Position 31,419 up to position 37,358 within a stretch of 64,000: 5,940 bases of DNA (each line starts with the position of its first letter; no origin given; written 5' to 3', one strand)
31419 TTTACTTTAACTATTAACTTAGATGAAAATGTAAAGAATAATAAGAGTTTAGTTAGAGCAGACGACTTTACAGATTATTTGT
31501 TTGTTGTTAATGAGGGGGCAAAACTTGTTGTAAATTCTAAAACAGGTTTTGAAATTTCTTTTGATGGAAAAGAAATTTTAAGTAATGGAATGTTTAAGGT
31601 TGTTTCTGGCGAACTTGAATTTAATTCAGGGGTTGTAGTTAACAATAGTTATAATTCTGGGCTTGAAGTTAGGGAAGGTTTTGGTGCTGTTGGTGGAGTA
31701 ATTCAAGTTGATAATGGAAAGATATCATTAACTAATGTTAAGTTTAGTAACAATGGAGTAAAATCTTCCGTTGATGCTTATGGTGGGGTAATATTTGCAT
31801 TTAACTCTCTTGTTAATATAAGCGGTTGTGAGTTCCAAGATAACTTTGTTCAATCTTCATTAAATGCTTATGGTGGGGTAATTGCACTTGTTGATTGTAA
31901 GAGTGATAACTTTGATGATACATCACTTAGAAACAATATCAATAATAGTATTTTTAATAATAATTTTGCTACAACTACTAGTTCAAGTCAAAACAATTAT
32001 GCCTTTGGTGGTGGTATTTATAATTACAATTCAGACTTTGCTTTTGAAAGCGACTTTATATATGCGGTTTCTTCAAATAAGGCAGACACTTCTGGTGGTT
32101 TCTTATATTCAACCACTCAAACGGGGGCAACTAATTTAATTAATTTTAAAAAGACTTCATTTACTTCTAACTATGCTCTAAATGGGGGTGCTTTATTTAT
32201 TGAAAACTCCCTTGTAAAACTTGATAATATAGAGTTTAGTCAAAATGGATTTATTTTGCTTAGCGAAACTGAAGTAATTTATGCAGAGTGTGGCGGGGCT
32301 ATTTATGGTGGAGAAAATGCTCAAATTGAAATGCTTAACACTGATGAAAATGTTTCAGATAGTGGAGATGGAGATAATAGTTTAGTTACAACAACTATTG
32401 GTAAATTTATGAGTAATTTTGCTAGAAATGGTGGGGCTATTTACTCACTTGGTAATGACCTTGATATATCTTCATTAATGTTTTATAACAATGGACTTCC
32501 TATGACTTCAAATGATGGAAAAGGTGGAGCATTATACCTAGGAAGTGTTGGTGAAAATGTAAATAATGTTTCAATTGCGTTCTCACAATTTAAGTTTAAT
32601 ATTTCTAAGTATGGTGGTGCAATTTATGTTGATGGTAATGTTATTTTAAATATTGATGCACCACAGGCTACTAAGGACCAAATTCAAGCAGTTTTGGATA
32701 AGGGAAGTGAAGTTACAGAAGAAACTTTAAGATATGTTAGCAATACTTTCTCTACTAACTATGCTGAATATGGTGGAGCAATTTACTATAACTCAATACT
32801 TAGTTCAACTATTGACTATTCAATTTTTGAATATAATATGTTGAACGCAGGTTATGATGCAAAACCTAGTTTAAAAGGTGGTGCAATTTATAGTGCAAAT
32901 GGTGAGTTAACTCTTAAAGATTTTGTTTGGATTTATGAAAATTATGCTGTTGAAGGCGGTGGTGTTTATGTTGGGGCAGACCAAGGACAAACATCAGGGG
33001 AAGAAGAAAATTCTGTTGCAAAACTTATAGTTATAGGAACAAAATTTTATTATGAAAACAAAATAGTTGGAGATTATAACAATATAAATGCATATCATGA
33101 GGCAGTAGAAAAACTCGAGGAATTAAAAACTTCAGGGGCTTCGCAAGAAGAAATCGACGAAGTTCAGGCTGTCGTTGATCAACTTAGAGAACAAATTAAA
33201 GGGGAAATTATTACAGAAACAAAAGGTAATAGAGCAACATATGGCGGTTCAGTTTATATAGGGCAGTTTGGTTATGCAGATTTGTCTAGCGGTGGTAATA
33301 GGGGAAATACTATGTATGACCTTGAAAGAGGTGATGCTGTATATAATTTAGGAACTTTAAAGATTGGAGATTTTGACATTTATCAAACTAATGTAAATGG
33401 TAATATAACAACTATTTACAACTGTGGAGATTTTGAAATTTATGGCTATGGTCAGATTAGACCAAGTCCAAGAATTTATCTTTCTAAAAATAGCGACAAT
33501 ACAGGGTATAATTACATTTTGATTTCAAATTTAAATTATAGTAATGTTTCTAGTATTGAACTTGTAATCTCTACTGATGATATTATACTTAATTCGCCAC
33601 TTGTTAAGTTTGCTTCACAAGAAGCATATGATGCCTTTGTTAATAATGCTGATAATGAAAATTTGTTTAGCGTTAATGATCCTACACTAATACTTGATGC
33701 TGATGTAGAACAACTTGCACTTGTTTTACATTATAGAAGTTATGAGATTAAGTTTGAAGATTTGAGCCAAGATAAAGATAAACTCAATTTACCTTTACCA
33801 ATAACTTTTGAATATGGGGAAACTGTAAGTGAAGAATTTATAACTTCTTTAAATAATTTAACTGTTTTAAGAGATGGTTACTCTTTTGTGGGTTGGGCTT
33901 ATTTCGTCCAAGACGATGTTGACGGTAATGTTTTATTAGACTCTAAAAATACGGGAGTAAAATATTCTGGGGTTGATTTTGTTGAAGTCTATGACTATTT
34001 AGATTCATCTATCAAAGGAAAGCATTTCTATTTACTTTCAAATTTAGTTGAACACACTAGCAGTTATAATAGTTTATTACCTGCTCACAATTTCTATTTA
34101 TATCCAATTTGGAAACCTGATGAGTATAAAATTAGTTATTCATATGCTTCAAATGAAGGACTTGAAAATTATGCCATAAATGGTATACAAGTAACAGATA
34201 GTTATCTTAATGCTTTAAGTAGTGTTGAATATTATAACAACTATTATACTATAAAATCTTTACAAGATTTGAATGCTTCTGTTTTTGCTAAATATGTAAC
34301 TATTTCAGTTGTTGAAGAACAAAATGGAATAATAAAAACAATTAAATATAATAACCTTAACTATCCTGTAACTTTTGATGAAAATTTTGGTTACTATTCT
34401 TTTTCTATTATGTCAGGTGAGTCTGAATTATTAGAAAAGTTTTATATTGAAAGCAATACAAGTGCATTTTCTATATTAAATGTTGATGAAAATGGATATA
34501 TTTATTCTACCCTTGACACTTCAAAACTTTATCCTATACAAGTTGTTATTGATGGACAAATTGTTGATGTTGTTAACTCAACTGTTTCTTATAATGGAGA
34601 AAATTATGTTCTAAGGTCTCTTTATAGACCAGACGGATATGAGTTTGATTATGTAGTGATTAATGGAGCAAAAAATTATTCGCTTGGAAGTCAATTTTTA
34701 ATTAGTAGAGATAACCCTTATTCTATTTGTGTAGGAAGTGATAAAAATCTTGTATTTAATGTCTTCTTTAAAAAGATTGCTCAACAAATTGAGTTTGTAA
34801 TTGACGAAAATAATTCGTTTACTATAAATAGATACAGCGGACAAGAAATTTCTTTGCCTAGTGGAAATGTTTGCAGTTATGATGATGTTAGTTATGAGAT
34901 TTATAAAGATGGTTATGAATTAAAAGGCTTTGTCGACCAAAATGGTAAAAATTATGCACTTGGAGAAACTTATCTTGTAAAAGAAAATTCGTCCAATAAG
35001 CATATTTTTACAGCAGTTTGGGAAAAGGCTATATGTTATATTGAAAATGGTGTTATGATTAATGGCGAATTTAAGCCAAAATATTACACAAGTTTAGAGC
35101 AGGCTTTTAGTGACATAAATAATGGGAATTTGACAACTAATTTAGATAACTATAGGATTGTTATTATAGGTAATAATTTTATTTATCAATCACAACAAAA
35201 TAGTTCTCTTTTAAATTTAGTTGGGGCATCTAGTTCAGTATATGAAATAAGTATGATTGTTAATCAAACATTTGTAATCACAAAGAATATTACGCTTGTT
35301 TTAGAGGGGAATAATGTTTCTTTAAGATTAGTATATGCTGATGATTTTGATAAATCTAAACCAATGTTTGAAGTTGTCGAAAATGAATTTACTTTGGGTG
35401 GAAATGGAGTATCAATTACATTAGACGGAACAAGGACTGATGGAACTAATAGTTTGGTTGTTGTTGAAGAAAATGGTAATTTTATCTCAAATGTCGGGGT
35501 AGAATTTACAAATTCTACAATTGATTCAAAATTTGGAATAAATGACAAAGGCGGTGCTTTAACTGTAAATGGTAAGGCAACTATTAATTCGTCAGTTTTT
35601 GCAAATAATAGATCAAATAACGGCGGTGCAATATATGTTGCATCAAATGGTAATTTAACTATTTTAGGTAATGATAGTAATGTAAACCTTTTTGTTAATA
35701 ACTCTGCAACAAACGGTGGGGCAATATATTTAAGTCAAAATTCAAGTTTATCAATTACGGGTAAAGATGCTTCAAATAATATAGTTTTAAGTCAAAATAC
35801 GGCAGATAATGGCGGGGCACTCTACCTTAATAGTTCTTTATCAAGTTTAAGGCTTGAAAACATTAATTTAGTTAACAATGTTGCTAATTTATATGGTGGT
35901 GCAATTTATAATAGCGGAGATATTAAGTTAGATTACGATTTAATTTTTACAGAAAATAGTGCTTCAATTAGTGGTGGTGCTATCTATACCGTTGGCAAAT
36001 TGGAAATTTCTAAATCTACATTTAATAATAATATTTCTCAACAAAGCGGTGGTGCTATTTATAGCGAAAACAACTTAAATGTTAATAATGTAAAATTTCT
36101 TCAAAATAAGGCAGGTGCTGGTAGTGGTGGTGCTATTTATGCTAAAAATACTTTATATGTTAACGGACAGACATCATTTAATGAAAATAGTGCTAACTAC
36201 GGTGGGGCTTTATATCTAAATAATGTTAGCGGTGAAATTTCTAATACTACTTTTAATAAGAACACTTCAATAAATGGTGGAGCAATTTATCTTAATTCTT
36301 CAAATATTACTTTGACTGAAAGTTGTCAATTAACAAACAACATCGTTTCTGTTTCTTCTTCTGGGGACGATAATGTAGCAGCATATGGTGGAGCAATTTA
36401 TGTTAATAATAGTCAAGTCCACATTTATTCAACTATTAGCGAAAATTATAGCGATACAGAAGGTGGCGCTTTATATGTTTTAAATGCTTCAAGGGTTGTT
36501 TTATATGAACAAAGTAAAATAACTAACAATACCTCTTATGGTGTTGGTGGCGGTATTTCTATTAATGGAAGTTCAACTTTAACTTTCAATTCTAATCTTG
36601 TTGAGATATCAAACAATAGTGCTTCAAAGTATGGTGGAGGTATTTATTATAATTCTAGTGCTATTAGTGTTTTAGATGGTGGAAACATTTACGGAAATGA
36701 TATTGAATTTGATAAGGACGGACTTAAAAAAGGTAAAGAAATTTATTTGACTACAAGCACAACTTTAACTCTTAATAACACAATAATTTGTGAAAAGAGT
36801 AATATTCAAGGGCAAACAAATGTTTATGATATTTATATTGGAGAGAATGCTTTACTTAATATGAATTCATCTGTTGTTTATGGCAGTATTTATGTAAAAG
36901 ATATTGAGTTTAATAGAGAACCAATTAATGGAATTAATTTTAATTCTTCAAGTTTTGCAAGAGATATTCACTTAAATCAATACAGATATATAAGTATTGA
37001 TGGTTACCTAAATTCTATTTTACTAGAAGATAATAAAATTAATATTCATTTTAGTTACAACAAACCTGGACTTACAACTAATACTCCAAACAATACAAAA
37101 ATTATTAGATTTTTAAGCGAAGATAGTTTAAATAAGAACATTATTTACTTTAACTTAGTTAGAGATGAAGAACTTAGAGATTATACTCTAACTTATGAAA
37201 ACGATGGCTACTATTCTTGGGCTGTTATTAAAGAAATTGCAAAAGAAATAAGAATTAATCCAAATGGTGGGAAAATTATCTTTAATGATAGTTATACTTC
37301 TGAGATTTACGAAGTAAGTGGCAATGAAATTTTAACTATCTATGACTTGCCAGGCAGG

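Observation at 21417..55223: One uninterrupted 33.8-kb gene for an 11,268-aa membrane-anchored surface protein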

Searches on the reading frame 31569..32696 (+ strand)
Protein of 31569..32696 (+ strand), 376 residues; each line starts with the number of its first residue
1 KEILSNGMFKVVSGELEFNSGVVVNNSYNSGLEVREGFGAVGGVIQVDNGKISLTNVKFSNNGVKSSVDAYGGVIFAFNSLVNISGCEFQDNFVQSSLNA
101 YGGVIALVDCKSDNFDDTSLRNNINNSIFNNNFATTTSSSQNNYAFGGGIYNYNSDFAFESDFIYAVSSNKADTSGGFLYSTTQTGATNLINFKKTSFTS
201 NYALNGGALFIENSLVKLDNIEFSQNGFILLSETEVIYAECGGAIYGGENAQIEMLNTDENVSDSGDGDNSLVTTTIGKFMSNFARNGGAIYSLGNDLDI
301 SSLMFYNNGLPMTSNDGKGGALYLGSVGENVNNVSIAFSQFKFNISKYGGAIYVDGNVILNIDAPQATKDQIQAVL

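Call 34: search_protein_families(library=pfam, proteins=[window:31569-32696:+], max_evalue=0.1)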
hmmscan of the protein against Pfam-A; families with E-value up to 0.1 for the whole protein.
window:31569-32696:+ (376 aa): 1 family
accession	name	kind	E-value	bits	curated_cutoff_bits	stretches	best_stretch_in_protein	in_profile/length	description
PF02415.23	Chlam_PMP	-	1.3e-06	28.5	20.6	0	280-293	4-18/19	Chlamydia polymorphic membrane protein (Chlamydia_PMP) repeat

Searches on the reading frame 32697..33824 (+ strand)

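Call 35: search_protein_families(library=pfam, proteins=[window:32697-33824:+], max_evalue=0.1)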
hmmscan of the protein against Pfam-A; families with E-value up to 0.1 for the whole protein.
window:32697-33824:+ (376 aa): 2 families
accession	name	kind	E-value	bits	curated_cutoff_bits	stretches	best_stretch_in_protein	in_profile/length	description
PF04782.17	DUF632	-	0.02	14.6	25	1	100-168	86-152/317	Protein of unknown function (DUF632)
PF02415.23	Chlam_PMP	-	0.097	13.4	20.6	0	17-30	3-17/19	Chlamydia polymorphic membrane protein (Chlamydia_PMP) repeat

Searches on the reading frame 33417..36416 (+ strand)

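Call 95: search_protein_families(library=ncbifam, proteins=[window:33417-36416:+], max_evalue=0.01)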
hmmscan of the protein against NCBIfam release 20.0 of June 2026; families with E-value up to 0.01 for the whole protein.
window:33417-36416:+ (1000 aa): 1 family
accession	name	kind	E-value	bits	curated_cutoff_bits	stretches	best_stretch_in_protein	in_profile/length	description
TIGR01376.1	POMP_repeat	repeat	5.2e-24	82.9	15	3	888-912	1-24/28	polymorphic outer membrane protein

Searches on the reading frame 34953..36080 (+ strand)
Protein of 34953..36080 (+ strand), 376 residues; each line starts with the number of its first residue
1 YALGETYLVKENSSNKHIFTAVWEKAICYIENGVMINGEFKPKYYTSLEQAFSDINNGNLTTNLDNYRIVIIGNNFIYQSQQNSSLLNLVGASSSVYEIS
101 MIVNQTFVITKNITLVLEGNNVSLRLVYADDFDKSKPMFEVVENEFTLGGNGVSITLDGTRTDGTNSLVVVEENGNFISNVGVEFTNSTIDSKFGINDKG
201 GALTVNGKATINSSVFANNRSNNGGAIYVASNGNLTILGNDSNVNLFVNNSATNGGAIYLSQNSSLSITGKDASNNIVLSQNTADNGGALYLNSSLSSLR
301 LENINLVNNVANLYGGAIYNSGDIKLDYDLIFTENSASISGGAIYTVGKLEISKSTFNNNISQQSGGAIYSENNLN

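Call 35: search_protein_families(library=pfam, proteins=[window:34953-36080:+], max_evalue=0.1)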
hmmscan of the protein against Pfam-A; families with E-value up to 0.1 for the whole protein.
window:34953-36080:+ (376 aa): 2 families
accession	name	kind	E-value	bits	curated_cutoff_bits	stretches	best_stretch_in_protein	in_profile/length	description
PF02415.23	Chlam_PMP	-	2.8e-19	67.6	20.6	4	355-372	2-19/19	Chlamydia polymorphic membrane protein (Chlamydia_PMP) repeat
PF18938.6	aRib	-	0.0024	18.1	27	1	193-243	9-58/71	Atypical Rib domain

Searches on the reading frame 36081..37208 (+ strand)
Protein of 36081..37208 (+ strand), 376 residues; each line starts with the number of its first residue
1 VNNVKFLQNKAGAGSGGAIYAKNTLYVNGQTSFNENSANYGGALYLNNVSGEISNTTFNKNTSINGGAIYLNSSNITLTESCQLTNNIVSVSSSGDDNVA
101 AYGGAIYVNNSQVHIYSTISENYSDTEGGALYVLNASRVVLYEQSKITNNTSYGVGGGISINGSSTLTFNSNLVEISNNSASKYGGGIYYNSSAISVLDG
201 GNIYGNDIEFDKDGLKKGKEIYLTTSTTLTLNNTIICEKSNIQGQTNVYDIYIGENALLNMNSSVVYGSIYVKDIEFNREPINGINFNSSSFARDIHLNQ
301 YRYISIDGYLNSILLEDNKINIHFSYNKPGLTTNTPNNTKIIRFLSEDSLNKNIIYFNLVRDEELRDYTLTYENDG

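Call 35: search_protein_families(library=pfam, proteins=[window:36081-37208:+], max_evalue=0.1)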
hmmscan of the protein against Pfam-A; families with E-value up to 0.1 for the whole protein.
window:36081-37208:+ (376 aa): 1 family
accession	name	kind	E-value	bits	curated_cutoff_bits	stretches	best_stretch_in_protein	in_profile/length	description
PF02415.23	Chlam_PMP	-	1.6e-15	56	20.6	2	3-22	1-19/19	Chlamydia polymorphic membrane protein (Chlamydia_PMP) repeat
